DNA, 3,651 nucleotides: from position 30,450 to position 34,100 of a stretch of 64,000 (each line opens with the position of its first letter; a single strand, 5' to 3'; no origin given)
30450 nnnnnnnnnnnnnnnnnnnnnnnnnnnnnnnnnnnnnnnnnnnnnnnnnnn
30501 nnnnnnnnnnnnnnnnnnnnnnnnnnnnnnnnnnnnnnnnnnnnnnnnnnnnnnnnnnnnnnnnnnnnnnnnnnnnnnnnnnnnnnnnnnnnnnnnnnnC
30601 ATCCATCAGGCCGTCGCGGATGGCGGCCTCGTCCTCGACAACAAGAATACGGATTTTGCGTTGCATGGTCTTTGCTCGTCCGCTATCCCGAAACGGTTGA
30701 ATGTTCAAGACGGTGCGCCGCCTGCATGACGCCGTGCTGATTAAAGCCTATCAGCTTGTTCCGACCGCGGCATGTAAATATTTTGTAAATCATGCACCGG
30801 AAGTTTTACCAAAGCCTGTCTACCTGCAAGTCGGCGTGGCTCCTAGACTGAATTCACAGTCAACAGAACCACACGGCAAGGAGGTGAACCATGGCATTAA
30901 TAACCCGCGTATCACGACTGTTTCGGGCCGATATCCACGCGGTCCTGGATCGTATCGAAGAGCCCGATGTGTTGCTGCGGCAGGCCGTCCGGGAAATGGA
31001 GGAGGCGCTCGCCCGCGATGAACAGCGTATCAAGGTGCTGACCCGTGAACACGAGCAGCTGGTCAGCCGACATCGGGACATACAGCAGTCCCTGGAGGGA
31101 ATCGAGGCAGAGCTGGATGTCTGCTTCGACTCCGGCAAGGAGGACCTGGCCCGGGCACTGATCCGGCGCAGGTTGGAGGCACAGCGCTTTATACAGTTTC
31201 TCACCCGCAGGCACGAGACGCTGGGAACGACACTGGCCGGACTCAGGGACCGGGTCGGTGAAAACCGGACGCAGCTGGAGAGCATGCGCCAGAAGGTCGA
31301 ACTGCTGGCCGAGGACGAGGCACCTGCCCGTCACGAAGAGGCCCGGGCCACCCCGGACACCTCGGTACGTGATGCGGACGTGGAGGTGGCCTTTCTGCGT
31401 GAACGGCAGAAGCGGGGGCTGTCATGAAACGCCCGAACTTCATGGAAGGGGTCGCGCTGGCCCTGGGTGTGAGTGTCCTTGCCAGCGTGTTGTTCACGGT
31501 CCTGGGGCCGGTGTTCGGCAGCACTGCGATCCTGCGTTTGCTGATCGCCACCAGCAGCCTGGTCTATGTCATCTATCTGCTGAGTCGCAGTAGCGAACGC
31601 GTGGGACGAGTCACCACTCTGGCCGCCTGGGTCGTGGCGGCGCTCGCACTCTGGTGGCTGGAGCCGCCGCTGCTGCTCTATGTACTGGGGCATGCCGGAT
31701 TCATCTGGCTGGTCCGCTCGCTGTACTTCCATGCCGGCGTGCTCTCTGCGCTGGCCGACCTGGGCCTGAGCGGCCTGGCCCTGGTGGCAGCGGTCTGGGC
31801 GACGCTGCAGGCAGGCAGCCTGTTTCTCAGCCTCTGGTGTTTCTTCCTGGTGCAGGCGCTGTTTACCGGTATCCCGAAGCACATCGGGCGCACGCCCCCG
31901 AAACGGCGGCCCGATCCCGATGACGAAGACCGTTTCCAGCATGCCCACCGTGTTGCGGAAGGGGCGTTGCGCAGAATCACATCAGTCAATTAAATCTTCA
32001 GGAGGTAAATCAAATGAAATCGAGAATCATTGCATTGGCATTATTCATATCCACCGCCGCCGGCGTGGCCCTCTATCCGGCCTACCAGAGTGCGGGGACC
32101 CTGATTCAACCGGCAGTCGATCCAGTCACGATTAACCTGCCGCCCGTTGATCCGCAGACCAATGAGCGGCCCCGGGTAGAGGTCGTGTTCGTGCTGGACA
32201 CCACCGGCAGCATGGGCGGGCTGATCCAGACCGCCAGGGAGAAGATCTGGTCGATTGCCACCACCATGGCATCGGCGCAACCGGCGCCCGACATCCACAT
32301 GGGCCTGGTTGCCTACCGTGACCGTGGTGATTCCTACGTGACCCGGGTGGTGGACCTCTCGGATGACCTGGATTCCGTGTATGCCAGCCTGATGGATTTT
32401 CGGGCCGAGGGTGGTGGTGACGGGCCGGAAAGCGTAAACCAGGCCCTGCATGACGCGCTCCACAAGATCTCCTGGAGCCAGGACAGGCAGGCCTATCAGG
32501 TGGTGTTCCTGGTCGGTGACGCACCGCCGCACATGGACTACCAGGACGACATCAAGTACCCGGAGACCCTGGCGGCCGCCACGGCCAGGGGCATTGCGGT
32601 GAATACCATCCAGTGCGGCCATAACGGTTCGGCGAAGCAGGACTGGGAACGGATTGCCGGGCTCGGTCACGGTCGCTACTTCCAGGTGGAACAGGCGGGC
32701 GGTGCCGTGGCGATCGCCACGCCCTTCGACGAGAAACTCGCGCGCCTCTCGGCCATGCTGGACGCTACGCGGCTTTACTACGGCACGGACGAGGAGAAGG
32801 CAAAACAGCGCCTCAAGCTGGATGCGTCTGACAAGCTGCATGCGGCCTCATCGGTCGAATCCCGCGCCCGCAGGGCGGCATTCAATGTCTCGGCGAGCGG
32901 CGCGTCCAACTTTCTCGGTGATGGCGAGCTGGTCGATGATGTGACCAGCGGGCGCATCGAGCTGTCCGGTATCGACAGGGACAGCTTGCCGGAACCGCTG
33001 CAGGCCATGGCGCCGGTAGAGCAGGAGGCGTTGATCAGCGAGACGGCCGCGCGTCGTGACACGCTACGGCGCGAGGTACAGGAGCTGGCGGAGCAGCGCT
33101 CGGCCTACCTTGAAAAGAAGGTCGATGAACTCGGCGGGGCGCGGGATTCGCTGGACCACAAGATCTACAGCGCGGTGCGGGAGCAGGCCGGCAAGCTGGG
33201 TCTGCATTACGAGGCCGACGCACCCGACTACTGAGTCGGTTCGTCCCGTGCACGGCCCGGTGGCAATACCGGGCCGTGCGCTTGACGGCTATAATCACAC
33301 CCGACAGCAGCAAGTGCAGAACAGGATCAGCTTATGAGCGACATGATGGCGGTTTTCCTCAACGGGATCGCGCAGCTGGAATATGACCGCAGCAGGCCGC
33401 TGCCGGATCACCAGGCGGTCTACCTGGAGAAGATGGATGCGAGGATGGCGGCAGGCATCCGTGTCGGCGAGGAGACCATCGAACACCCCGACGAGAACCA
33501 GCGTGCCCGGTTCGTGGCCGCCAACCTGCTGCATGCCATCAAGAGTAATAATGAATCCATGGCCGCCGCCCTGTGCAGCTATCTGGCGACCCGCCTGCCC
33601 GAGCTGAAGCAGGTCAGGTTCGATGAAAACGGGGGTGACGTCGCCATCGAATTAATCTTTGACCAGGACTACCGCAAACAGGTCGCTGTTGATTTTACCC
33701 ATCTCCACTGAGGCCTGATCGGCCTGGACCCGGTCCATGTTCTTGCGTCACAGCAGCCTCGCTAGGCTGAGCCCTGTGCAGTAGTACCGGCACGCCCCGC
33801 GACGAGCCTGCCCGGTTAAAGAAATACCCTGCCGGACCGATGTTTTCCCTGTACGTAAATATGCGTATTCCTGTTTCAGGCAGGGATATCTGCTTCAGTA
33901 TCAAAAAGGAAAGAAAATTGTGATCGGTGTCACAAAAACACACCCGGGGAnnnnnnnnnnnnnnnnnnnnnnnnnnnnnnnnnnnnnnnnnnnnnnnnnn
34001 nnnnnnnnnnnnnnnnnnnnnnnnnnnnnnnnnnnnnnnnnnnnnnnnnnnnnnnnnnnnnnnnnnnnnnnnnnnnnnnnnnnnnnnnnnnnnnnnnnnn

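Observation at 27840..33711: Lia/Psp-like envelope module: two-component system divergent from a pspA-like / membrane protein / secreted vWA operon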

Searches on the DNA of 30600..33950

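Call 64: search_rna_families(source=window, start=30600, end=33950, threshold=evalue, max_evalue=1)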
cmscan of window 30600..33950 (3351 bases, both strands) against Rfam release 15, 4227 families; matches with E-value up to 1: 2.
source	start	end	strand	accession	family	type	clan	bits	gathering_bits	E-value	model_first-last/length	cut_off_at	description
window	33249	33317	-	RF01397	isrO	Gene; sRNA;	-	22.5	42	0.083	1-201/201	no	isrO Hfq binding RNA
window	33251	33278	+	RF01519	CC0196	Gene; sRNA;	-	19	35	0.45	31-58/58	no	Caulobacter sRNA CC0196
